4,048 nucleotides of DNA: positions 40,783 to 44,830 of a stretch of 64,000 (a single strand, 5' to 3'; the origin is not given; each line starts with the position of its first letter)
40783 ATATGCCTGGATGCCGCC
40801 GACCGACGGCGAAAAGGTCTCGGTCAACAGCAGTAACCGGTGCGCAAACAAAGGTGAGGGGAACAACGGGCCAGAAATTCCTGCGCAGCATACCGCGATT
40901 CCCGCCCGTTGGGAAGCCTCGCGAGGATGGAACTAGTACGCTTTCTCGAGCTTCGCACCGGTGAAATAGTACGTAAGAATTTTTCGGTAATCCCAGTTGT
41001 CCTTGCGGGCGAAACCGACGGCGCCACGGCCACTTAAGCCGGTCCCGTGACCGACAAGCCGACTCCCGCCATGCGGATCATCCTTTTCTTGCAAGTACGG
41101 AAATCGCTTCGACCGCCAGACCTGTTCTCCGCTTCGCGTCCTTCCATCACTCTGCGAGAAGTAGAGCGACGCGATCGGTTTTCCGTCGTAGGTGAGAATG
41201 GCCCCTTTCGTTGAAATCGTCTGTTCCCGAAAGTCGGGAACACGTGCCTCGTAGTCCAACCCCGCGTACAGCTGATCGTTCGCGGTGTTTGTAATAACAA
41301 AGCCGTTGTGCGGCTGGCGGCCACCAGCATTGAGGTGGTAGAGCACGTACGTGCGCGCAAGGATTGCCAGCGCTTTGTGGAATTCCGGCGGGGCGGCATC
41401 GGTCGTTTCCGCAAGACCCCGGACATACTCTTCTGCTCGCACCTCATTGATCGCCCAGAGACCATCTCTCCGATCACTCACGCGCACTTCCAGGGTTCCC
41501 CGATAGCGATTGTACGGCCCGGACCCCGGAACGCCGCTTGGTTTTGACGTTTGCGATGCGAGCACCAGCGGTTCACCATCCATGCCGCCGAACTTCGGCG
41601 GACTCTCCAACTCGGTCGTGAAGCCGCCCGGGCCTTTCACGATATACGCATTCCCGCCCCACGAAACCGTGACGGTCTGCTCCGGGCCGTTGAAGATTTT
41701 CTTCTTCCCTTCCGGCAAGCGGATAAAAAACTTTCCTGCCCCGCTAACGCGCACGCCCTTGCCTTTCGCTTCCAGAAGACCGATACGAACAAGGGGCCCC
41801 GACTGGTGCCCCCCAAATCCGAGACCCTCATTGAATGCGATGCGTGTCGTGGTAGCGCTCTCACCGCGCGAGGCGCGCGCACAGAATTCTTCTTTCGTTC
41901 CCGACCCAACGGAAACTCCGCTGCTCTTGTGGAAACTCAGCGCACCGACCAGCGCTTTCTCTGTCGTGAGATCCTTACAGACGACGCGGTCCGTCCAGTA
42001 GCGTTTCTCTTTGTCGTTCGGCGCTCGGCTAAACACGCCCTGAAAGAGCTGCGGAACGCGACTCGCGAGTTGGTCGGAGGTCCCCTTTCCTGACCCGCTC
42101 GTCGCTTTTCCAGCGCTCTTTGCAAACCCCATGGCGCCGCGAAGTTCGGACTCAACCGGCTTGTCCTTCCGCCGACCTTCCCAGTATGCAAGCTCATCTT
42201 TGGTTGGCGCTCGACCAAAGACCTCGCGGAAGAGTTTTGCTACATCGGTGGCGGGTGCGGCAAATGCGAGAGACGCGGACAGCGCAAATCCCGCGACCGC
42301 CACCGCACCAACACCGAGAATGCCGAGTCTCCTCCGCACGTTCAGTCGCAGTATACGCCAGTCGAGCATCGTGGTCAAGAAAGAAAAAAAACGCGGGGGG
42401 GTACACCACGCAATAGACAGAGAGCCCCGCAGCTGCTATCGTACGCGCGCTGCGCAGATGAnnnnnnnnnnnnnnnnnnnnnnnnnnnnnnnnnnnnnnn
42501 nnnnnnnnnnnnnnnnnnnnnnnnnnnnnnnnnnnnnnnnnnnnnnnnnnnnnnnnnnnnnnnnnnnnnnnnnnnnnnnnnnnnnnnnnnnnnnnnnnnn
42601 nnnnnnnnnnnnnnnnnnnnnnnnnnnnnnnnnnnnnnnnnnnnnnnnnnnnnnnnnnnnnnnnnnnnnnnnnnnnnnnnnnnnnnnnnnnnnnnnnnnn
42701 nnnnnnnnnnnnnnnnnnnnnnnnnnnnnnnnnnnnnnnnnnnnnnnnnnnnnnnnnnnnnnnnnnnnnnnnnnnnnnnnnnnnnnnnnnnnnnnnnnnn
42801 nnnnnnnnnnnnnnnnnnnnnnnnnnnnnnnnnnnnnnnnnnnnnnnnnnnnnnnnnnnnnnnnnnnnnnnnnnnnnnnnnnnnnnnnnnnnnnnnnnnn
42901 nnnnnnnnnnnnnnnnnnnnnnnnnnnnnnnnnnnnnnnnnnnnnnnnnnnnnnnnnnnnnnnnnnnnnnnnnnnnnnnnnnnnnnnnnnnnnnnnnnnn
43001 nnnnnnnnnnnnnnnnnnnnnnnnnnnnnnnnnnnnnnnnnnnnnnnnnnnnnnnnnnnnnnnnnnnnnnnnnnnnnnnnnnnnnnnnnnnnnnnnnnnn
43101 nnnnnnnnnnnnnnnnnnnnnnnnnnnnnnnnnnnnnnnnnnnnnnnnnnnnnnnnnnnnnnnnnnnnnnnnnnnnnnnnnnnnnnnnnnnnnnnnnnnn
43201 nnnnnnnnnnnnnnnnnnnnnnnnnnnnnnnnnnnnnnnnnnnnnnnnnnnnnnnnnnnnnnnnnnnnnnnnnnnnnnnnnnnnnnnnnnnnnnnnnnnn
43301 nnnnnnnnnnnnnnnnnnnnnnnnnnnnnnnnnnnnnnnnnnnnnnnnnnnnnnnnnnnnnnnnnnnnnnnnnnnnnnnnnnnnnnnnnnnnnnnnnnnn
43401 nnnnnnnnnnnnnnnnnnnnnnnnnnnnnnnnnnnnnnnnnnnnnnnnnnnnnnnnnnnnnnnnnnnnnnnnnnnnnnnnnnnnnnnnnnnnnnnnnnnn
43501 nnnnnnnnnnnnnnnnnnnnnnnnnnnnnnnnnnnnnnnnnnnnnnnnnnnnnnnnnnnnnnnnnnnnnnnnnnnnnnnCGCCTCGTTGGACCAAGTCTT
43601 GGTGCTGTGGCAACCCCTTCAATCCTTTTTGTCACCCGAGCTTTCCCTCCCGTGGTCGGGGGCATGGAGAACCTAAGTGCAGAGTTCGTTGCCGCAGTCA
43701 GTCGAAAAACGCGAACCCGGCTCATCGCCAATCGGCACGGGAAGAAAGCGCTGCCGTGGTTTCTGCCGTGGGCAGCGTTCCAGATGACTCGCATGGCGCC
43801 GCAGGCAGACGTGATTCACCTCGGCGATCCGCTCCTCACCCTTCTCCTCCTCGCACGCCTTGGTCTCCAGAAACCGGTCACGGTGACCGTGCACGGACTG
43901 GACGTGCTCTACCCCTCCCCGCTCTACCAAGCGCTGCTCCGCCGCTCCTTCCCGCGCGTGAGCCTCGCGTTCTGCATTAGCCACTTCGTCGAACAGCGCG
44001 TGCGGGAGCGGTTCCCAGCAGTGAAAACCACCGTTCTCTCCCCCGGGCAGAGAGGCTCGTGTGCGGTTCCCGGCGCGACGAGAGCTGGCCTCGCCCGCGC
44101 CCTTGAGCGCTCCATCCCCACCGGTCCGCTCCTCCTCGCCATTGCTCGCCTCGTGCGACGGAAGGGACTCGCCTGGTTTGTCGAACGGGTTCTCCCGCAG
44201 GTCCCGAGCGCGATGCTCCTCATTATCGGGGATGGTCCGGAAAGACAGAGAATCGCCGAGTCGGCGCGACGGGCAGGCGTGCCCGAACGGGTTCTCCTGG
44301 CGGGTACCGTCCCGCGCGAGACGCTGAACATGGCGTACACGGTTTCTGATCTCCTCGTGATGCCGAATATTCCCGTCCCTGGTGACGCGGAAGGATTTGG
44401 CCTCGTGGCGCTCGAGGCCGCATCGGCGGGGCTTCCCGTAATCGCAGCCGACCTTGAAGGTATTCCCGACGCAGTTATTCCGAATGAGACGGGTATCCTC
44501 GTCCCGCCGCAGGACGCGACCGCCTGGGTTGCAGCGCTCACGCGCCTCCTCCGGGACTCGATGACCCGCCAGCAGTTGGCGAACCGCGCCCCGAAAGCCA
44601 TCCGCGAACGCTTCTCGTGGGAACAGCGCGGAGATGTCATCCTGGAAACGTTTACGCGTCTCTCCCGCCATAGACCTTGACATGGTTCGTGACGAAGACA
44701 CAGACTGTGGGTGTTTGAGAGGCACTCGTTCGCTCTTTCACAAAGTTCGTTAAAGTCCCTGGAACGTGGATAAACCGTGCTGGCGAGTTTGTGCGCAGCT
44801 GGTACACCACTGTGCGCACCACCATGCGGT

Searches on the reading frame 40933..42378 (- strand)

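Call 51: search_protein_families(library=pfam, proteins=[window:40933-42378:-], max_evalue=0.0001)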
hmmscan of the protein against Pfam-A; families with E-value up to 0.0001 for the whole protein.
window:40933-42378:- (481 aa): 1 family
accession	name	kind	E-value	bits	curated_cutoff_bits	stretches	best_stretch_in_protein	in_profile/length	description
PF08486.15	SpoIID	-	4.6e-12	46.8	23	1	305-397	3-97/97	Stage II sporulation protein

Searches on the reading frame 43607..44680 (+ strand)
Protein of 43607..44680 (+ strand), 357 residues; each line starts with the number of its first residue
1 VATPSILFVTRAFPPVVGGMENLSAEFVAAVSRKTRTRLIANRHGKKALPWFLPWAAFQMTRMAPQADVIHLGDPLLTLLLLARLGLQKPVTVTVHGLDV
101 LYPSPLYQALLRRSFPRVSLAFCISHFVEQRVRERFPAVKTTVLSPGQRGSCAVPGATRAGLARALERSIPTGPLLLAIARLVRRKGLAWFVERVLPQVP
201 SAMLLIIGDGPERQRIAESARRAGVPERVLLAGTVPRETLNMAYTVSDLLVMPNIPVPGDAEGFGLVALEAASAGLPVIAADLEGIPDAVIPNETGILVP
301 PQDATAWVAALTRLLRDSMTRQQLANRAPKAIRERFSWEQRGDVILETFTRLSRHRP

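Call 51: search_protein_families(library=pfam, proteins=[window:43607-44680:+], max_evalue=0.0001)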
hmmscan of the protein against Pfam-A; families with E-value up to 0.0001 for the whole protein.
window:43607-44680:+ (357 aa): 6 families
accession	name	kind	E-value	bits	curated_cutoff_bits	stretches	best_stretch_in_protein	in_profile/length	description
PF00534.26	Glycos_transf_1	-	1.4e-31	109.8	26.4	1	172-330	14-171/172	Glycosyl transferases group 1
PF13692.12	Glyco_trans_1_4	-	1.9e-31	109.7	27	1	174-317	2-142/142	Glycosyl transferases group 1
PF13439.12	Glyco_transf_4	-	1.8e-11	44.8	28.5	1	37-147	41-165/170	Glycosyltransferase Family 4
PF20706.3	GT4-conflict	-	7.5e-11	42.1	26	1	234-340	269-380/385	Family 4 Glycosyltransferase in conflict systems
PF13579.12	Glyco_trans_4_4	-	4.8e-08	33.9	29.7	1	46-147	52-158/158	Glycosyl transferase 4-like domain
PF13524.12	Glyco_trans_1_2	-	1.1e-06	29.1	25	1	200-346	13-143/144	Glycosyl transferase-like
